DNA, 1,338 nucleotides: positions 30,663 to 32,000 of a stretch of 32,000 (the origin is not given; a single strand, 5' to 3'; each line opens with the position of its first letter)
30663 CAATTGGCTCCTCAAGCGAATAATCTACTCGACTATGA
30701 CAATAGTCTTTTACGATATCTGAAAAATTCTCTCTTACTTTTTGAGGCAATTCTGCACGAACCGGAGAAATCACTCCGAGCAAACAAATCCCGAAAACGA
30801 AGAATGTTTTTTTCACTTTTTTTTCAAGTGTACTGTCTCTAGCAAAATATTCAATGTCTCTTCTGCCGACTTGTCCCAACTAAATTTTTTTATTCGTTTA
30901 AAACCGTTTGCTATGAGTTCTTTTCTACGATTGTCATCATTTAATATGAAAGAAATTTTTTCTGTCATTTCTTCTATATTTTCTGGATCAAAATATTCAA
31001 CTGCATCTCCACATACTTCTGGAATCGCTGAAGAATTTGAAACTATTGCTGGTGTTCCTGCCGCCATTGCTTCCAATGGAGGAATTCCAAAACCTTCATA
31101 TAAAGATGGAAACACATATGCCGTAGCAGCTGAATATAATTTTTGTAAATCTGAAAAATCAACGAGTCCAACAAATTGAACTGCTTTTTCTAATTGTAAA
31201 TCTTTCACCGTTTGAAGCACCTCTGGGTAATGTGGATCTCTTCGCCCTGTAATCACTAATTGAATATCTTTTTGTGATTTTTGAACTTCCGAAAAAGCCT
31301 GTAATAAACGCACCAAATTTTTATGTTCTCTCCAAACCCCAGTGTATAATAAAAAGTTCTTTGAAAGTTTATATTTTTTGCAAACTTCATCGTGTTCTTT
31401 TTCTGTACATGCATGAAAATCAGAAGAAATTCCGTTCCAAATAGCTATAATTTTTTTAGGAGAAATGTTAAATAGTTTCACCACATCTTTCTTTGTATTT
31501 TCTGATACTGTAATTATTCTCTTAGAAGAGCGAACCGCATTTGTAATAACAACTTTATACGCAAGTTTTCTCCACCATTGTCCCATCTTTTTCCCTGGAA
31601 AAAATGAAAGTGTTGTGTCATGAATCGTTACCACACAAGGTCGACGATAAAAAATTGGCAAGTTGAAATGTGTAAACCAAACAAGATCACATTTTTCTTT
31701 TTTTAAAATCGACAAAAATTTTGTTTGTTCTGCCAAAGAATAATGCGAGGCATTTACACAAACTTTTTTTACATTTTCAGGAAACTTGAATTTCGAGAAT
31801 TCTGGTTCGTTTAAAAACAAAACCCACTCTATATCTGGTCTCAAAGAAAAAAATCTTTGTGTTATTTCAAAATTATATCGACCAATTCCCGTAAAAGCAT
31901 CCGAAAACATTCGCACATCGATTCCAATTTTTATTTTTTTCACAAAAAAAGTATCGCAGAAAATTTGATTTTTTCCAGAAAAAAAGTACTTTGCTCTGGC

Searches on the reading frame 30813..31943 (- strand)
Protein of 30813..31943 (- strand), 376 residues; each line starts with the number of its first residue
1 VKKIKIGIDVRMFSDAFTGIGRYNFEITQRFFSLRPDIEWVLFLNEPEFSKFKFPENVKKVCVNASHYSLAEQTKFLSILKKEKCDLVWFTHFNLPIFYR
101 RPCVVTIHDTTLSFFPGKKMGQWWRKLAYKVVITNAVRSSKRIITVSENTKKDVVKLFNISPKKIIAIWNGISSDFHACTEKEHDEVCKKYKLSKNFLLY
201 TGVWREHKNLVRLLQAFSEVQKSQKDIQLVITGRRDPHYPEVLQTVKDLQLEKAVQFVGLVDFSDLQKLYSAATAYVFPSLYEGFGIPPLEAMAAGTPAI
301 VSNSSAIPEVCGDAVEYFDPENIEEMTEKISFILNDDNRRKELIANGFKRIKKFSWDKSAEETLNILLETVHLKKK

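Call 6: search_protein_families(library=pfam, proteins=[window:30813-31943:-], max_evalue=0.01)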
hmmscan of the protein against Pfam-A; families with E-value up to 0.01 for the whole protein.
window:30813-31943:- (376 aa): 6 families
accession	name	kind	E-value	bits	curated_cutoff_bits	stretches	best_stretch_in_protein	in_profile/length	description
PF00534.26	Glycos_transf_1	-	9.5e-37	126.6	26.4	1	193-350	13-172/172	Glycosyl transferases group 1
PF13692.12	Glyco_trans_1_4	-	9.9e-29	100.9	27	1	198-336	4-142/142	Glycosyl transferases group 1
PF13439.12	Glyco_transf_4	-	5e-14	53.1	28.5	1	66-175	54-169/170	Glycosyltransferase Family 4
PF20706.3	GT4-conflict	-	9.6e-11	41.7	26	1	205-321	209-327/385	Family 4 Glycosyltransferase in conflict systems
PF13524.12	Glyco_trans_1_2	-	8.1e-10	39.2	25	1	218-364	7-143/144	Glycosyl transferase-like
PF13579.12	Glyco_trans_4_4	-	0.0019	19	29.7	1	76-171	63-158/158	Glycosyl transferase 4-like domain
